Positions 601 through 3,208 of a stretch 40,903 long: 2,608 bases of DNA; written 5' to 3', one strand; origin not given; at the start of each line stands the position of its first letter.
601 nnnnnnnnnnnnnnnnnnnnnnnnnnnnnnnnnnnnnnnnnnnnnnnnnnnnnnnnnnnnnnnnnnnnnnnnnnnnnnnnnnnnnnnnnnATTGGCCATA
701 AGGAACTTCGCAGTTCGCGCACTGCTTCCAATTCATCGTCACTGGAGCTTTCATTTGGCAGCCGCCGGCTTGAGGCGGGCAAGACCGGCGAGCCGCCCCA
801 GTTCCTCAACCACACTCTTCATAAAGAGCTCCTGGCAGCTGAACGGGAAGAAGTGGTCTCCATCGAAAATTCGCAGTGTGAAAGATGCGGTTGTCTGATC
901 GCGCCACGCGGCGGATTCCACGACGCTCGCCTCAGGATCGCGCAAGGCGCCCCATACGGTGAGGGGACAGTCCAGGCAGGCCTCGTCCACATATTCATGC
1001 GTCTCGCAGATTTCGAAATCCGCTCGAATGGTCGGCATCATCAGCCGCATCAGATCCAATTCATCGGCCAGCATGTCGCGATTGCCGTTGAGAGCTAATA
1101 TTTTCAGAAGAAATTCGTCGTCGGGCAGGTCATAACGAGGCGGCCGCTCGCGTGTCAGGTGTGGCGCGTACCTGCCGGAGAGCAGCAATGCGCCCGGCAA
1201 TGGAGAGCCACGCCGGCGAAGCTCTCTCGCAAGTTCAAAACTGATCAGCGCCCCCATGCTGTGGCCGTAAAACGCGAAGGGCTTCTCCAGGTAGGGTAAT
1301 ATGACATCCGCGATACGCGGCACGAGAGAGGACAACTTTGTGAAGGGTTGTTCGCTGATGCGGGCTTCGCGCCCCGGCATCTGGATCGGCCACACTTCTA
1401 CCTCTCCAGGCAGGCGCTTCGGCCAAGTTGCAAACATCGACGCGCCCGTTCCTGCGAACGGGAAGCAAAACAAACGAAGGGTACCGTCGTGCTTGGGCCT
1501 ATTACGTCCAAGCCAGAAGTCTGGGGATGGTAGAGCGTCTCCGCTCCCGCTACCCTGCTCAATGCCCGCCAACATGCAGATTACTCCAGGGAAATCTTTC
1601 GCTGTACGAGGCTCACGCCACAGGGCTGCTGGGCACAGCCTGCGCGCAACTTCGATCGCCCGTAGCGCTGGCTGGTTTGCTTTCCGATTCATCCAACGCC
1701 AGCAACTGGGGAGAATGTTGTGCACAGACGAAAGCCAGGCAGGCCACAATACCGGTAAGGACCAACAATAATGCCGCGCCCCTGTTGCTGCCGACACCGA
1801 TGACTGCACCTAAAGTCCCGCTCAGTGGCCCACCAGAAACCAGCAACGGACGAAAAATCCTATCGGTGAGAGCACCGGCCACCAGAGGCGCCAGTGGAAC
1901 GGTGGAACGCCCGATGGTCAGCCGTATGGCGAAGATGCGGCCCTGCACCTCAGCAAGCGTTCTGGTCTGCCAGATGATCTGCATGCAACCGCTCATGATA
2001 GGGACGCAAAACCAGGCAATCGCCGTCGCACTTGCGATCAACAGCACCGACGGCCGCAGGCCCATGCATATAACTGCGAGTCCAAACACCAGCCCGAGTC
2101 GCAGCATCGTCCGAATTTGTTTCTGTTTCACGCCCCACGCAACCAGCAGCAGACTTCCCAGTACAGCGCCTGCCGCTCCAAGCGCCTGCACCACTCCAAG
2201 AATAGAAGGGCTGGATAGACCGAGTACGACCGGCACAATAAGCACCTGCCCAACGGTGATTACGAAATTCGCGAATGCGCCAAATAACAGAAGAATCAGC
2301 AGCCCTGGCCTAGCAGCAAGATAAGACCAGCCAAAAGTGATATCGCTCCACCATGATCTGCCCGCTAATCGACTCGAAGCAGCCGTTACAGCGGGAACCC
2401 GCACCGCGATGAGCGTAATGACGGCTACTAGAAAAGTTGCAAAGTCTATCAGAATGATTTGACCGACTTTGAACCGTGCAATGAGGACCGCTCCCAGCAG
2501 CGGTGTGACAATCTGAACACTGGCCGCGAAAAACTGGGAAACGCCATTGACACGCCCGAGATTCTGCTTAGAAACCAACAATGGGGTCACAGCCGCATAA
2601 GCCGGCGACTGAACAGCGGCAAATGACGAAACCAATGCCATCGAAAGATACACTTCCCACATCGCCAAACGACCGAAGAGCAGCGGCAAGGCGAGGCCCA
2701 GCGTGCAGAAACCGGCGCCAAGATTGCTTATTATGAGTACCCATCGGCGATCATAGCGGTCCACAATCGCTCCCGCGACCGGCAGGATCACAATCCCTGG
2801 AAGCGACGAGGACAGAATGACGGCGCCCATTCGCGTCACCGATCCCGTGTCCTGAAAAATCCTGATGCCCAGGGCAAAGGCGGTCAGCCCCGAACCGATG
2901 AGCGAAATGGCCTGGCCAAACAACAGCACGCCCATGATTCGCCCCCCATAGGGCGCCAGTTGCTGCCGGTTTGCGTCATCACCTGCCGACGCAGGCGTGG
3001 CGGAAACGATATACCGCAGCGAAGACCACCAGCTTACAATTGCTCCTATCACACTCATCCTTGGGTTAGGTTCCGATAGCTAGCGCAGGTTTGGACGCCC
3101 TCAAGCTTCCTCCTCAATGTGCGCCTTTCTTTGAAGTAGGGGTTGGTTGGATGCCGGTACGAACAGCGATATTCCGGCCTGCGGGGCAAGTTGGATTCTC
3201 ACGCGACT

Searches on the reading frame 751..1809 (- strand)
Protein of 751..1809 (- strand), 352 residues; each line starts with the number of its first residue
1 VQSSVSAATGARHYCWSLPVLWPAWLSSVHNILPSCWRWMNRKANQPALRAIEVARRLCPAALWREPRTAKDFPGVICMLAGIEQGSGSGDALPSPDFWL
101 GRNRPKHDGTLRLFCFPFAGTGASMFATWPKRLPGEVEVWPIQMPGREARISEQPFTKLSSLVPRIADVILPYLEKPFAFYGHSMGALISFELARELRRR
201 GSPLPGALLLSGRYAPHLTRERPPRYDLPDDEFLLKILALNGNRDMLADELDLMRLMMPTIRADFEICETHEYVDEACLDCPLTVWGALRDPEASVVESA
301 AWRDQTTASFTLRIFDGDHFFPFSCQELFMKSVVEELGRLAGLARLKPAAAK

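Call 8: search_protein_families(library=pfam, proteins=[window:751-1809:-], max_evalue=0.001)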
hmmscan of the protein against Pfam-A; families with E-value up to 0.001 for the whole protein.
window:751-1809:- (352 aa): 2 families
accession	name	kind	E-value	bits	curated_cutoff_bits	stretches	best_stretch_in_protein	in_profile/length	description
PF00975.26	Thioesterase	-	7.4e-41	141.3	26.4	1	112-324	2-212/226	Thioesterase domain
PF12697.13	Abhydrolase_6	-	1.2e-06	29.8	26.3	1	120-323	8-207/217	Alpha/beta hydrolase family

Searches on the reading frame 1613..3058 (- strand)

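Call 8: search_protein_families(library=pfam, proteins=[window:1613-3058:-], max_evalue=0.001)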
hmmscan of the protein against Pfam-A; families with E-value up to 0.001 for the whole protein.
window:1613-3058:- (481 aa): 2 families
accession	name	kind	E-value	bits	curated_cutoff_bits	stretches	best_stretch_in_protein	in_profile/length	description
PF07690.21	MFS_1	-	9.3e-22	77.8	33.4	1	45-385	1-341/347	Major Facilitator Superfamily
PF05977.19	MFS_3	-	0.00045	19.2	27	1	34-398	4-367/524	Transmembrane secretion effector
